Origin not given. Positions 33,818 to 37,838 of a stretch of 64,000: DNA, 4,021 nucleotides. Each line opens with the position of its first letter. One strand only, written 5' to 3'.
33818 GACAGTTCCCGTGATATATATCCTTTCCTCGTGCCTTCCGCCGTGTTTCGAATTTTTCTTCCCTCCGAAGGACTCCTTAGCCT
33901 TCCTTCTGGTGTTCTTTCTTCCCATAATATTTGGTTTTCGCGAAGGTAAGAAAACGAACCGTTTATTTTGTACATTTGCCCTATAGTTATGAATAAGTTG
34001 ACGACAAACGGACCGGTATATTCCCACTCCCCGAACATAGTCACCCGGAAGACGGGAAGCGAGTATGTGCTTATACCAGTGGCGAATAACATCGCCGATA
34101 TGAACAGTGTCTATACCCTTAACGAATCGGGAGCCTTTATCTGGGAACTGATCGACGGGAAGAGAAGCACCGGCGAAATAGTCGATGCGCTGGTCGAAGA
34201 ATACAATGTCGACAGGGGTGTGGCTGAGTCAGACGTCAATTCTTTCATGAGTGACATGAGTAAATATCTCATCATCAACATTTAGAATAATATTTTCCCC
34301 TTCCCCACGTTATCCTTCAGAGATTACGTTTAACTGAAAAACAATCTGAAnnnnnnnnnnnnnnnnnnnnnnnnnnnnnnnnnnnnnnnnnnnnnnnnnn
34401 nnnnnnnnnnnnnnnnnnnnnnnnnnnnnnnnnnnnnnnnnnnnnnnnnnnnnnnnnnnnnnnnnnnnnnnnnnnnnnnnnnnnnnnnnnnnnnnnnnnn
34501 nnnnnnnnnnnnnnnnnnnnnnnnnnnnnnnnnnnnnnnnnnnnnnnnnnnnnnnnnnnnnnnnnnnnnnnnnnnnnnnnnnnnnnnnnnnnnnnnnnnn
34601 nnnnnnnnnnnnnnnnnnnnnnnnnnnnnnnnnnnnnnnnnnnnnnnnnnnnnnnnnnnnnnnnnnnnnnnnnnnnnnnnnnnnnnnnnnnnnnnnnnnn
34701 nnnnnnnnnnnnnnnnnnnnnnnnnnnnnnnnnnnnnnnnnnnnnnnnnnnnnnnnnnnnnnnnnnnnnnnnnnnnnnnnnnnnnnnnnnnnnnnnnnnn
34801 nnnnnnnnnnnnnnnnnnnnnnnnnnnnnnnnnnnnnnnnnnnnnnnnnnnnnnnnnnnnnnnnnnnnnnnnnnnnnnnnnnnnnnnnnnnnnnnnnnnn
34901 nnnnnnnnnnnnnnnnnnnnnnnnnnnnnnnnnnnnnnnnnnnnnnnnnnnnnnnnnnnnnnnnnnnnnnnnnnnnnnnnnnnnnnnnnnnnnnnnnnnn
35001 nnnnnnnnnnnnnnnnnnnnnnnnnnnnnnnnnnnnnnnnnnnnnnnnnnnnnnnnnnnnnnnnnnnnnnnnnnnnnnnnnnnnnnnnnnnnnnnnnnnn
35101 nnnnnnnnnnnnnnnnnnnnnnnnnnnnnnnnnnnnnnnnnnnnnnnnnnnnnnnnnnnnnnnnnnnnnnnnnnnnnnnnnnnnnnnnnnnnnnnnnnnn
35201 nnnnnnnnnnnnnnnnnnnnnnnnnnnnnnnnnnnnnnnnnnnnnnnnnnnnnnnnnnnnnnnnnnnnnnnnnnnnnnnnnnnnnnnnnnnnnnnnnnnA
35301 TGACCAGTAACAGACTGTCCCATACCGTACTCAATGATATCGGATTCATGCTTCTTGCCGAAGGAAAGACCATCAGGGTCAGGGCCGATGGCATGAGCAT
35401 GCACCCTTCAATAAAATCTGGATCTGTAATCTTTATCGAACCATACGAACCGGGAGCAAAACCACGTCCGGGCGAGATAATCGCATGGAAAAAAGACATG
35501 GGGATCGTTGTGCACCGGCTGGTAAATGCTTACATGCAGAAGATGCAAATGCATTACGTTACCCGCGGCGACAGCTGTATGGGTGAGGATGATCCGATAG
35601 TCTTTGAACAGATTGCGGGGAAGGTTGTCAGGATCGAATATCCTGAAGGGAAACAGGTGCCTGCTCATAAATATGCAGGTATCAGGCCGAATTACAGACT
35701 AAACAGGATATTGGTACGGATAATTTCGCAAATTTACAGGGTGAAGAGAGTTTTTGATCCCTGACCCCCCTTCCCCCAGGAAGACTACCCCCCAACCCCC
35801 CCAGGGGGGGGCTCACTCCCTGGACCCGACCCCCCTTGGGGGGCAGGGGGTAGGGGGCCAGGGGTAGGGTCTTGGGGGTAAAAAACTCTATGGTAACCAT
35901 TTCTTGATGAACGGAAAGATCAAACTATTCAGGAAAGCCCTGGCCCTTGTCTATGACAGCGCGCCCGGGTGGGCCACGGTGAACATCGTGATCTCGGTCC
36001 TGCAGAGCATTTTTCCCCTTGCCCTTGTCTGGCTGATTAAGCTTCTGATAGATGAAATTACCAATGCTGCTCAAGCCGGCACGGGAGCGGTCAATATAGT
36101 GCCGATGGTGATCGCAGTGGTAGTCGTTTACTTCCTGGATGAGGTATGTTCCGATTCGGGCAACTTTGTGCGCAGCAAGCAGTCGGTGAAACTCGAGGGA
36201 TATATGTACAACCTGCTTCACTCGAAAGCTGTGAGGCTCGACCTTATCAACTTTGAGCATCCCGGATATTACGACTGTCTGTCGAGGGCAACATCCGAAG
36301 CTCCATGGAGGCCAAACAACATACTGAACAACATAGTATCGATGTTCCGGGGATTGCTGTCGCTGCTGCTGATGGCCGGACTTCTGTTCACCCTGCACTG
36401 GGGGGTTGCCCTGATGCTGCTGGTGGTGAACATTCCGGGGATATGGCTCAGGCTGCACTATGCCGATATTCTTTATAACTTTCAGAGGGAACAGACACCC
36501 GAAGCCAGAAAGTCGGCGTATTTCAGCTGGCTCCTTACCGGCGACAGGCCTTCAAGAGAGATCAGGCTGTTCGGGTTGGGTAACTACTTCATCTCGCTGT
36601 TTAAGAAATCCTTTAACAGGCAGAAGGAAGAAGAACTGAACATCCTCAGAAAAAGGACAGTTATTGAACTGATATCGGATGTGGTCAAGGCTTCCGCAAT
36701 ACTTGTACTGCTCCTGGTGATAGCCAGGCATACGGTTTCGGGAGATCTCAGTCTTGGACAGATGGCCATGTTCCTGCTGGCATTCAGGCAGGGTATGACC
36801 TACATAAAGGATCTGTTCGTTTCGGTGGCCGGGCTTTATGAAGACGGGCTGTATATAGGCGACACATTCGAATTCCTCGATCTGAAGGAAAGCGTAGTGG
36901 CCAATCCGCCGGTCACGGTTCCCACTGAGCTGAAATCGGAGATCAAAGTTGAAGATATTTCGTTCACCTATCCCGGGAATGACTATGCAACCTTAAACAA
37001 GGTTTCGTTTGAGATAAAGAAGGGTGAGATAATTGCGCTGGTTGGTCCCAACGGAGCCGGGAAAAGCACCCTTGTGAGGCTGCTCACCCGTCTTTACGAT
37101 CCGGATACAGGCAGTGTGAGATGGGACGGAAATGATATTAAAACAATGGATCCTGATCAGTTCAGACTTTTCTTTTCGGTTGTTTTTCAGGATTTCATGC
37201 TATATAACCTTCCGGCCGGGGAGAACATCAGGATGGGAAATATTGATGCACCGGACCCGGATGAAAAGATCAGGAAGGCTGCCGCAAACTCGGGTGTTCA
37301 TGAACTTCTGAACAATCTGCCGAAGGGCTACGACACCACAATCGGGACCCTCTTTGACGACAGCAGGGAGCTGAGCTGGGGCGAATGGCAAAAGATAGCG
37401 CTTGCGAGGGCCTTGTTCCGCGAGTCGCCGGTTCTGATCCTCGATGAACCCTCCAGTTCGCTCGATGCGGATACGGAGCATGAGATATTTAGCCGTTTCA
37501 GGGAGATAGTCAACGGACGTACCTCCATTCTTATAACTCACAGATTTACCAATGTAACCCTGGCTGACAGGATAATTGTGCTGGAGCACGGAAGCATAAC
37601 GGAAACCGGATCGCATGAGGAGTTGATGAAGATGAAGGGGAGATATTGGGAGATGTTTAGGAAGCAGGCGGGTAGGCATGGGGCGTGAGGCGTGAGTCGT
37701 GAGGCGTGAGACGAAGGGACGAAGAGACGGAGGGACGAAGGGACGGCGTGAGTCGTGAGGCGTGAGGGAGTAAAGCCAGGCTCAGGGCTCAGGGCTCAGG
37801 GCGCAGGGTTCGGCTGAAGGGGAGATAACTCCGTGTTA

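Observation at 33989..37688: Orphan RiPP-like cassette: PqqD/RRE + HprK-like kinase + S24/S26 peptidase + ABC exporter, with no cyclase and no visible precursor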

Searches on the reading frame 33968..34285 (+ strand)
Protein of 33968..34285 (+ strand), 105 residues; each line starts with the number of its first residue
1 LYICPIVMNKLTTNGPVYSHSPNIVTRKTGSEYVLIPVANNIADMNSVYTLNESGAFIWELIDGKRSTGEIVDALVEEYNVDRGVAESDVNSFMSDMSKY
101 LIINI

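Call 3: search_protein_families(library=pfam, proteins=[window:33968-34285:+], max_evalue=0.1)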
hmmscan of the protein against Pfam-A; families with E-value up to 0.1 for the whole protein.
window:33968-34285:+ (105 aa): 1 family
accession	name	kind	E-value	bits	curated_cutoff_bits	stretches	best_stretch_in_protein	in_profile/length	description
PF05402.18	PqqD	-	3e-20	72.8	23.4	1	32-100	1-64/67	Coenzyme PQQ synthesis protein D (PqqD)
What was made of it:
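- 33989..34285 (+): PqqD-family RiPP recognition element (98 aa), the presumed leader-peptide-binding chaperone. PF05402 72.8 bits (call 3).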

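Call 4: search_protein_families(library=ncbifam, proteins=[window:33968-34285:+], max_evalue=0.1)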
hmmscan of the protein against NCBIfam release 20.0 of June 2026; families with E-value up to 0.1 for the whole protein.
window:33968-34285:+ (105 aa): 8 families
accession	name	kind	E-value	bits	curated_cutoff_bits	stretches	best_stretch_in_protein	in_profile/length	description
NF033536.1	lasso_PqqD_Bac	exception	3.7e-11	43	80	1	27-104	15-87/88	lasso peptide biosynthesis PqqD family chaperone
TIGR03859.1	PQQ_PqqD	equivalog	1.1e-09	38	46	1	48-99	26-76/81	pyrroloquinoline quinone biosynthesis peptide chaperone PqqD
TIGR04302.1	geo_PqqD_fam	equivalog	2.8e-08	34.1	100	1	48-99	46-96/102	GeoRSP system PqqD family peptide chaperone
NF033530.1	lasso_PqqD_Strm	exception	8e-08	32.4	70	1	46-99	21-74/78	lasso peptide biosynthesis PqqD family chaperone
TIGR04248.1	SCM_PqqD_rel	equivalog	1.1e-07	32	100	1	44-98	22-76/84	SynChlorMet cassette protein ScmD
NF002535.0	PRK02079.1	equivalog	3e-06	26.9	101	1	50-96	37-82/92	pyrroloquinoline quinone biosynthesis peptide chaperone PqqD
NF050069.2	PqqD_rel_WgkC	exception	3.5e-05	23.7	110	1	47-103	30-86/103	PqqD family peptide maturation chaperone WgkC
NF050149.1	RiPP_bind_ApyI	equivalog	0.012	14.9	200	1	41-77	201-237/260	RiPP maturation protein ApyI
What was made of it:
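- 33989..34285 (+): The best NCBIfam hit is lasso_PqqD_Bac at 43 bits, below its cut-off of 80 (call 4).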

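Call 94: list_cluster_members(proteins=[window:33989-34285:+, window:34351-35310:+, window:35300-35764:+, window:35907-37688:+, window:38061-38270:+])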
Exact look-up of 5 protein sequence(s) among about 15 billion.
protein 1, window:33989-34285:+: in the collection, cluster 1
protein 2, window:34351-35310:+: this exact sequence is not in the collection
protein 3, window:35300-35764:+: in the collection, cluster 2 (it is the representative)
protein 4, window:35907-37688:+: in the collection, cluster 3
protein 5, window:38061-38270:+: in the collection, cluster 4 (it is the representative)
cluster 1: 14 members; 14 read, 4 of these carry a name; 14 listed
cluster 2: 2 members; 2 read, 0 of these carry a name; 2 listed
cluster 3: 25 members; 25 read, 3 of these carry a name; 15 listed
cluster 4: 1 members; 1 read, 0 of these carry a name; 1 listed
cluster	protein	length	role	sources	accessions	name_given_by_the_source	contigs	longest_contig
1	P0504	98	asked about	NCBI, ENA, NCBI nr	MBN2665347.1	MAG: PqqD family protein [Bacteroidales bacterium] | PqqD family protein [Bacteroidales bacterium]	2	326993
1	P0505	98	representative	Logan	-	-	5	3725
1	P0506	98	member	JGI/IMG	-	methyltransferase-like protein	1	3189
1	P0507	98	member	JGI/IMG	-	methyltransferase-like protein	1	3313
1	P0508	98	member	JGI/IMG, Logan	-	methyltransferase-like protein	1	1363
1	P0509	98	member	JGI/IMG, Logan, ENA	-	-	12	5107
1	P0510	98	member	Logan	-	-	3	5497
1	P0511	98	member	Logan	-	-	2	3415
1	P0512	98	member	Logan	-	-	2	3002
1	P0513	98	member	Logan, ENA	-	-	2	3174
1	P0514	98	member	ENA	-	-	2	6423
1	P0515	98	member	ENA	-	-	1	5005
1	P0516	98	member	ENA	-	-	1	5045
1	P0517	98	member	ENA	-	-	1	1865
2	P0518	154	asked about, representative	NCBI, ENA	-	-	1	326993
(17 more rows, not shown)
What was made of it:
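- Checked: Its 98-aa product is an exact match to an NCBI 'PqqD family protein' from a Bacteroidales MAG (call 94).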

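Call 97: search_protein_families(library=padloc, proteins=[window:33989-34285:+], max_evalue=0.001)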
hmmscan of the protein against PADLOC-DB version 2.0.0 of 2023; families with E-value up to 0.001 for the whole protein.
window:33989-34285:+ (98 aa): 0 families

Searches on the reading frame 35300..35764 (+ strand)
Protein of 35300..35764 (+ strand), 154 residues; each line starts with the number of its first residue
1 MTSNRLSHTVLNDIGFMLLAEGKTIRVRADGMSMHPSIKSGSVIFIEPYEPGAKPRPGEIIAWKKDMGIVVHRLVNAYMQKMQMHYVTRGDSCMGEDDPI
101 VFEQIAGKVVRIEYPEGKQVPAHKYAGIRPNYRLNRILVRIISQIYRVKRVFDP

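Call 3: search_protein_families(library=pfam, proteins=[window:35300-35764:+], max_evalue=0.1)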
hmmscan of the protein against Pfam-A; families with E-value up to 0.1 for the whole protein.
window:35300-35764:+ (154 aa): 1 family
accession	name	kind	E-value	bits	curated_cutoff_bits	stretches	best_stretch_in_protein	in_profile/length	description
PF00717.28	Peptidase_S24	-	6.8e-06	26.2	23.3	1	19-76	30-84/116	Peptidase S24-like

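Call 4: search_protein_families(library=ncbifam, proteins=[window:35300-35764:+], max_evalue=0.1)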
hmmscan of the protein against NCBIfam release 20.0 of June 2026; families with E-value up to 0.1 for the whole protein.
window:35300-35764:+ (154 aa): 4 families
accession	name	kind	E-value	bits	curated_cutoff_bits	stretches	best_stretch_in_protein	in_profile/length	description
TIGR02228.1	sigpep_I_arch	equivalog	1.8e-15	57.1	51.85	1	14-120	21-129/158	signal peptidase I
NF046067.1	SigPepSipWBacil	equivalog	4.3e-10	39.5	190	1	33-110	47-126/189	signal peptidase I SipW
TIGR02754.1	sod_Ni_protease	equivalog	0.00015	22.2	63.25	1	28-82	2-60/90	nickel-type superoxide dismutase maturation protease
TIGR02227.1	sigpep_I_bact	equivalog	0.00053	19.9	47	1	27-86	23-86/162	signal peptidase I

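Call 73: search_solved_structures(query=A5, max_evalue=1, show_alignments=2)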
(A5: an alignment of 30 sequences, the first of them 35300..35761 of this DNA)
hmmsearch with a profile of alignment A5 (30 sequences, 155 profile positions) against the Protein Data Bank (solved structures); distinct sequences matched with E-value up to 1: 7.
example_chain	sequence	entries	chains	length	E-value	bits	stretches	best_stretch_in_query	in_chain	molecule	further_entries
7p2q_A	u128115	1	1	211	1.4e-09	40.6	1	33-100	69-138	Signal peptidase complex catalytic subunit SEC11C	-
7p2p_A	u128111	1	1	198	1.2e-08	37.7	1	33-99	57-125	Signal peptidase complex catalytic subunit SEC11A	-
9rjb_A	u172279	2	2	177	5.1e-08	35.6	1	33-99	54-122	Signal peptidase complex catalytic subunit SEC11A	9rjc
6z1p_Ac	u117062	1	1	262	0.032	16.7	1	24-65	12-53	Ribosomal protein L2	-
4nv4_A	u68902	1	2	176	0.036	16.6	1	29-68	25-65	Signal peptidase I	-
4wvh_A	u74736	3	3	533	0.12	14.8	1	29-67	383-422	Maltose-binding periplasmic protein,Signal peptidase IB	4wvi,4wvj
5bn3_A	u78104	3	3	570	0.5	12.9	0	85-118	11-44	V-type ATP synthase alpha chain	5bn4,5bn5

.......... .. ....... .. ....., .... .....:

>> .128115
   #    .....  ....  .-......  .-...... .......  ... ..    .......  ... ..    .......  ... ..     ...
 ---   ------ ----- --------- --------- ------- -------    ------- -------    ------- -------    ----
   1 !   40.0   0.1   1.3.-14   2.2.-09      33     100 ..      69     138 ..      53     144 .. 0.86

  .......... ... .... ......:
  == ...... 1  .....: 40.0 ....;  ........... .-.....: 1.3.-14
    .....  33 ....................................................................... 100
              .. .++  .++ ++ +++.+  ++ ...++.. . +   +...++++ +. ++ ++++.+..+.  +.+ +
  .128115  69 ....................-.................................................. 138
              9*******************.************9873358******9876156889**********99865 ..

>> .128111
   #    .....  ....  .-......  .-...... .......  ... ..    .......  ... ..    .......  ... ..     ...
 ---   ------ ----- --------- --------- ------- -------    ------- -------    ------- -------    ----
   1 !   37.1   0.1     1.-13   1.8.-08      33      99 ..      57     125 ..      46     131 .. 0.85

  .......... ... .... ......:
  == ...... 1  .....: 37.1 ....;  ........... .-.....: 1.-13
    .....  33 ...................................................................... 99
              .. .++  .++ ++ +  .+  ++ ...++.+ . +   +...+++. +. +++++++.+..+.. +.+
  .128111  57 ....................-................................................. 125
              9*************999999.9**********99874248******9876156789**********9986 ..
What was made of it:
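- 35300..35764 (+): Soluble Sec11/SipW-type (S26/S24 clan) serine peptidase (154 aa), the presumed leader peptidase. It overlaps the kinase gene by 11 nt. The family profile matches human SEC11C/SEC11A at E 1.4e-9 and 1.2e-8, aligning the Ser, His and Asp motifs (call 73).
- On Signal peptidase I, archaeal/ER (Sec11/SipW) type: They align with SEC11A/C at E about 1e-9 (call 73).
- The peptidase belongs to the signal-peptidase clan (calls 4, 73).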

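Call 97: search_protein_families(library=padloc, proteins=[window:35300-35764:+], max_evalue=0.001)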
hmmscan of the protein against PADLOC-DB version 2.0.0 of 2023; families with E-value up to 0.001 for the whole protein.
window:35300-35764:+ (154 aa): 0 families

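Call 99: find_encoding_contigs(protein=window:35300-35764:+, flank=1000, max_places=2)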
Protein window:35300-35764:+ (154 aa): 2 contigs read that carry it; 2 places shown.
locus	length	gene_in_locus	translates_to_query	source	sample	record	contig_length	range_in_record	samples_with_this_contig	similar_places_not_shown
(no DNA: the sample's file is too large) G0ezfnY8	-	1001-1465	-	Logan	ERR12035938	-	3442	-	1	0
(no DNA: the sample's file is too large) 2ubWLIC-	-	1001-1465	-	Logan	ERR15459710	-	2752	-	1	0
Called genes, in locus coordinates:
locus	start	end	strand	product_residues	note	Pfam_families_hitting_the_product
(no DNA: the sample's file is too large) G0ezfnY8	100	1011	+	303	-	PF27840:ScmC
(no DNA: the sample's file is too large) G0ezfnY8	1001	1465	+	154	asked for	PF00717:Peptidase_S24 (weak)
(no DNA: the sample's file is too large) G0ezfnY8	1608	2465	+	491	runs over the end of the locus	?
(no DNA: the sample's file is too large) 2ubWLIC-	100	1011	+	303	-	PF27840:ScmC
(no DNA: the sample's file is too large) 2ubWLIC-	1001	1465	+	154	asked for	PF00717:Peptidase_S24 (weak)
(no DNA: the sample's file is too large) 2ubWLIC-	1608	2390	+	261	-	?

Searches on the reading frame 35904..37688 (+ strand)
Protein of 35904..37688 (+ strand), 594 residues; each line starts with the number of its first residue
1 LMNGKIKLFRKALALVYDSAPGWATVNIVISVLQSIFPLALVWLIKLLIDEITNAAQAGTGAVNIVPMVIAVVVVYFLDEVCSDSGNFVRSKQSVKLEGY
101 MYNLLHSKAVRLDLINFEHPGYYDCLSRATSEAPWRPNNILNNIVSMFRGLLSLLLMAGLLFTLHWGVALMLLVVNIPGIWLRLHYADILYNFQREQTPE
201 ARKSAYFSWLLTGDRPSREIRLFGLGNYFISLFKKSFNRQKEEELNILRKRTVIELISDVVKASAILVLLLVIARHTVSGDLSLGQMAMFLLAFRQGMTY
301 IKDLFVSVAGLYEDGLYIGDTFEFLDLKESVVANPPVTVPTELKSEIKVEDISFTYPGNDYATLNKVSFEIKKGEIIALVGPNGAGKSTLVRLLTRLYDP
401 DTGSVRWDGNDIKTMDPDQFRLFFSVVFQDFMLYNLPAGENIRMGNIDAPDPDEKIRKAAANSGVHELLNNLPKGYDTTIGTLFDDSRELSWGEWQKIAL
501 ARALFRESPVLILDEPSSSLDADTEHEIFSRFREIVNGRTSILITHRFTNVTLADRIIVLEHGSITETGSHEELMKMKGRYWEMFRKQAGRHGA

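Call 3: search_protein_families(library=pfam, proteins=[window:35904-37688:+], max_evalue=0.1)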
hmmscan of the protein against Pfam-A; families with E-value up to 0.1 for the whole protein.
window:35904-37688:+ (594 aa): 16 families
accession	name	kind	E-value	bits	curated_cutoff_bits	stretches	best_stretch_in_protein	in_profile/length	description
PF00005.33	ABC_tran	-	5.7e-33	114.9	25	1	364-517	1-136/137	ABC transporter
PF00664.28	ABC_membrane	-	1.1e-09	38.9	28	1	27-296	4-269/274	ABC transporter transmembrane region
PF13304.12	AAA_21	-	2.4e-09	38.1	27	2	376-409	1-39/304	AAA domain, putative AbiEii toxin, Type IV TA system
PF13401.12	AAA_22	-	1.9e-05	25.4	27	1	374-537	5-109/130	AAA domain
PF02463.25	SMC_N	-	2e-05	24.6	40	0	499-560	150-211/220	RecF/RecN/SMC N terminal domain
PF13555.12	AAA_29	-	0.00033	20.8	27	1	363-391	11-39/61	P-loop containing region of AAA domain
PF03193.22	RsgA_GTPase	-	0.0014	18.9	30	1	360-406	93-138/174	RsgA GTPase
PF13175.12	AAA_15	-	0.0036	17.4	32.1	1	370-419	20-72/374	AAA ATPase domain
PF06414.18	Zeta_toxin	-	0.0041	17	22.3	1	372-418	14-60/199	Zeta toxin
PF13476.12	AAA_23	-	0.0051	17.9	27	1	367-395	13-40/201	AAA domain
PF13191.12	AAA_16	-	0.007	17.3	32.6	1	374-401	24-51/167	AAA ATPase domain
PF13166.12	AAA_13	-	0.0081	15.3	36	0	381-398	23-40/713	AAA domain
PF13173.12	AAA_14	-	0.03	14.7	27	0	375-414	3-42/129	AAA domain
PF02367.23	TsaE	-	0.055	13.9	26.6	0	369-397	16-44/128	Threonylcarbamoyl adenosine biosynthesis protein TsaE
PF09818.15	ABC_ATPase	-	0.068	12.6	23.2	0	370-396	76-101/283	P-loop domain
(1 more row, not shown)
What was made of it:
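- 35907..37688 (+): ABC half-transporter (transmembrane domain + ATPase, 593 aa) of the MsbA/McjD-like exporter type, with no peptidase domain of its own. ABC_membrane and ABC_tran hits (call 3).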

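Call 4: search_protein_families(library=ncbifam, proteins=[window:35904-37688:+], max_evalue=0.1)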
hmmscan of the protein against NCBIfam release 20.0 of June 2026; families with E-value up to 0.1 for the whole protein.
window:35904-37688:+ (594 aa): 196 families (the best 25 are shown)
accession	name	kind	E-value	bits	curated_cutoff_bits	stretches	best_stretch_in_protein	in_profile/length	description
TIGR02203.1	MsbA_lipidA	equivalog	5.2e-86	289.4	602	1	37-586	29-567/572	lipid A export permease/ATP-binding protein MsbA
TIGR02204.1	MsbA_rel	hypoth_equivalog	2.6e-80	270.7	780.4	1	27-588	23-575/576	ABC transporter, permease/ATP-binding protein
NF010178.0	PRK13657.1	equivalog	2.3e-72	244.3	733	1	254-588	242-570/588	glucan ABC transporter ATP-binding protein/ permease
NF008381.0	PRK11176.1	equivalog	4e-71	240.1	867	1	26-589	29-580/582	lipid A ABC transporter ATP-binding protein/permease MsbA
TIGR01846.1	type_I_sec_HlyB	subfamily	4.2e-69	233.6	725.55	1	253-590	363-694/694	type I secretion system permease/ATPase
NF045513.1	HepA_fam_ABC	equivalog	1e-68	232.3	725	1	70-588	99-609/610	heterocyst formation ABC transporter subunit HepA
TIGR00958.1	3a01208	subfamily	1e-67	229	874.6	1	25-584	164-710/711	antigen peptide transporter 2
TIGR03375.1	type_I_sec_LssB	subfamily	5e-66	223.4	693.1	1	274-576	393-690/696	type I secretion system permease/ATPase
NF052233.1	CphA_assoc_ABC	equivalog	1.8e-63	215.1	880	1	321-590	483-745/766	cyanophycin metabolism-associated ABC transporter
TIGR03797.1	NHLM_micro_ABC2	equivalog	1.2e-60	205.8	709.4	1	29-588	143-685/686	NHLP bacteriocin export ABC transporter permease/ATPase subunit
NF008364.0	PRK11160.1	equivalog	8e-60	203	630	1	150-587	144-574/575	heme ABC transporter ATP-binding protein/permease CydC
TIGR03796.1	NHLM_micro_ABC1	equivalog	1.9e-59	201.6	853.3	1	21-584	153-708/710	NHLP family bacteriocin export ABC transporter peptidase/permease/ATPase subunit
NF008055.0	PRK10789.1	equivalog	1.2e-57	195.7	845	1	25-588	23-571/590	SmdA family multidrug ABC transporter permease/ATP-binding protein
TIGR02857.1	CydD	equivalog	7.1e-57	193.5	435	1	321-560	297-529/529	thiol reductant ABC exporter subunit CydD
TIGR01192.1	chvA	subfamily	1.3e-56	192.5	585.4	1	265-587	253-569/585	glucan export ABC transporter ATP-binding protein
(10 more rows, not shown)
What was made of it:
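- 35907..37688 (+): MsbA-type best hit, below its equivalog cut-off (call 4).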

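Call 97: search_protein_families(library=padloc, proteins=[window:35907-37688:+], max_evalue=0.001)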
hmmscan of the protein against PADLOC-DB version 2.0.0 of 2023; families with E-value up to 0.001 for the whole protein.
window:35907-37688:+ (593 aa): 10 families
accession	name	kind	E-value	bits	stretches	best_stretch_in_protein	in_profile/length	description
PDLC04135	mad3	-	1.3e-31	108.5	2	480-580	255-363/374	mads_3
PDLC02980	AriA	-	4.6e-10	38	1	376-401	2-32/304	-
PDLC04140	mad8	-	2.6e-09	35.1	1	357-395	7-49/314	mads_8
PDLC02914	ATPase-Toprim_I-B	-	5.1e-09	33.8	1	365-401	17-53/443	-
PDLC04893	PDC-S06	-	6.8e-08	29.4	1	509-552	647-690/862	-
PDLC04889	PDC-S06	-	1.4e-05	21.9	0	484-550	413-486/693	-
PDLC04164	AriA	-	1.8e-05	22.5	0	488-545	171-231/253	-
PDLC02335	AbiLi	-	0.00014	19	0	374-412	77-106/326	AbiLi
PDLC00281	PtuA1|PtuA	-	0.00028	18.1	1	359-402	23-66/448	AAA ATPase domain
PDLC04175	HEC-01A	-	0.00065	16.8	0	359-394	13-46/363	-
